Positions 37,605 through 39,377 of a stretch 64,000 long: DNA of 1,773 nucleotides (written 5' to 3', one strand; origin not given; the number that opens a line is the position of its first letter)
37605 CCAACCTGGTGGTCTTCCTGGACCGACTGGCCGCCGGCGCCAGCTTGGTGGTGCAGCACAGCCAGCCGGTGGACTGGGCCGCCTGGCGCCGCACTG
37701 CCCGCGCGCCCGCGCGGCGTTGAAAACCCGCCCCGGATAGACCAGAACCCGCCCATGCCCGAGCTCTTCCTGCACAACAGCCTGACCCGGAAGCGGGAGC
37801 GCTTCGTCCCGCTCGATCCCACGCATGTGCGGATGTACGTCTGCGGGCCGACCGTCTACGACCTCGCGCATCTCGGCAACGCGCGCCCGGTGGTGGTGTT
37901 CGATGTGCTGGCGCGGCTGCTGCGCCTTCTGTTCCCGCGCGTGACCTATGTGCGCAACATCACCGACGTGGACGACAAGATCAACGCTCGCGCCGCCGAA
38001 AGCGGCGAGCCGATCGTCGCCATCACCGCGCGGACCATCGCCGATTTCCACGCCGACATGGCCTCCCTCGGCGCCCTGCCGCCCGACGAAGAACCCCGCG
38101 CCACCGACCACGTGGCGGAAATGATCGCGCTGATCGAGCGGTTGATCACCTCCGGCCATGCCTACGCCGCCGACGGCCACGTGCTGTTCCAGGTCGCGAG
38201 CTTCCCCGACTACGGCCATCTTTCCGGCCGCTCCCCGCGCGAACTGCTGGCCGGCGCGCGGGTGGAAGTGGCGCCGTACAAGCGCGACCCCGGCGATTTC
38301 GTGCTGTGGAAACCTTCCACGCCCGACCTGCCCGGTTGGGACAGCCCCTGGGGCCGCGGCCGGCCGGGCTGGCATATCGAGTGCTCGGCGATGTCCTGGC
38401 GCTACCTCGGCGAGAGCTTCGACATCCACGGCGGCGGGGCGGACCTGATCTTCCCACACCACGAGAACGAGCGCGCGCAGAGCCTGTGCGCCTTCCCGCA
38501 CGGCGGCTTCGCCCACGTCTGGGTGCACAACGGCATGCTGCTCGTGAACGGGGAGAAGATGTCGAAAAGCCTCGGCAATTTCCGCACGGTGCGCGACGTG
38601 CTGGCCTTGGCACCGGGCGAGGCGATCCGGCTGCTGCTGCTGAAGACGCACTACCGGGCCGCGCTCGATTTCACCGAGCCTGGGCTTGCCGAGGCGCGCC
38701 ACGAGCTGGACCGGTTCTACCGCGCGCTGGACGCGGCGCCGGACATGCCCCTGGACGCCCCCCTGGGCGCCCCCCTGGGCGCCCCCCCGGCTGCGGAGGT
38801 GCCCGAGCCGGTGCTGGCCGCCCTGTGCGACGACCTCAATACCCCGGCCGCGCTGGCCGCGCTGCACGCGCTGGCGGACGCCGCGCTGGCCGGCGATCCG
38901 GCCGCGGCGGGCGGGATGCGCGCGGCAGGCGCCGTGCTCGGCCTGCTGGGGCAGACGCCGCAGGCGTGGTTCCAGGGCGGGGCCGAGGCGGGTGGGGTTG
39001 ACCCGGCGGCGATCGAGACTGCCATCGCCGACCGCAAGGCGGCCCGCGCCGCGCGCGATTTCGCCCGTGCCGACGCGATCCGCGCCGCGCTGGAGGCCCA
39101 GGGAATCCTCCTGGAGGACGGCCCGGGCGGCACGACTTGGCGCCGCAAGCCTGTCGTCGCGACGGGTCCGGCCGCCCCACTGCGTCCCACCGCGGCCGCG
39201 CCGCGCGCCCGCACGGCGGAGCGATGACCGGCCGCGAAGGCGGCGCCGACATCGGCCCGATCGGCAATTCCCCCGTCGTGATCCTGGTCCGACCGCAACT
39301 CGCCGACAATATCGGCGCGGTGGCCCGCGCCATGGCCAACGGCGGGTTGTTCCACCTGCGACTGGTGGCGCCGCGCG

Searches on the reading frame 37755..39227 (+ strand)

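Call 4: search_protein_families(library=pfam, proteins=[window:37755-39227:+], max_evalue=0.01)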
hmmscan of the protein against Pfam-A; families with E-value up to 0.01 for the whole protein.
window:37755-39227:+ (490 aa): 6 families
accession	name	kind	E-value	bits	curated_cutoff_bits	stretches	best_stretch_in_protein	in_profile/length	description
PF01406.26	tRNA-synt_1e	-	2.2e-117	392.2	27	1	17-315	2-300/301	tRNA synthetases class I (C) catalytic domain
PF01921.24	tRNA-synt_1f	-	8.1e-07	28.7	27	1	206-325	222-339/360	tRNA synthetases class I (K)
PF23493.1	CysS_C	-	7.4e-06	26.4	23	1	417-463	5-51/51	Cysteinyl-tRNA ligase anticodon binding domain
PF09334.17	tRNA-synt_1g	-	3.4e-05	23.2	20.1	0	257-298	316-357/391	tRNA synthetases class I (M)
PF00133.28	tRNA-synt_1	-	4.3e-05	22.9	22.7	1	226-305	333-412/414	tRNA synthetases class I (I, L, M and V)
PF09190.17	DALR_2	-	0.00011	23.1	22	1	354-377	3-26/57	DALR domain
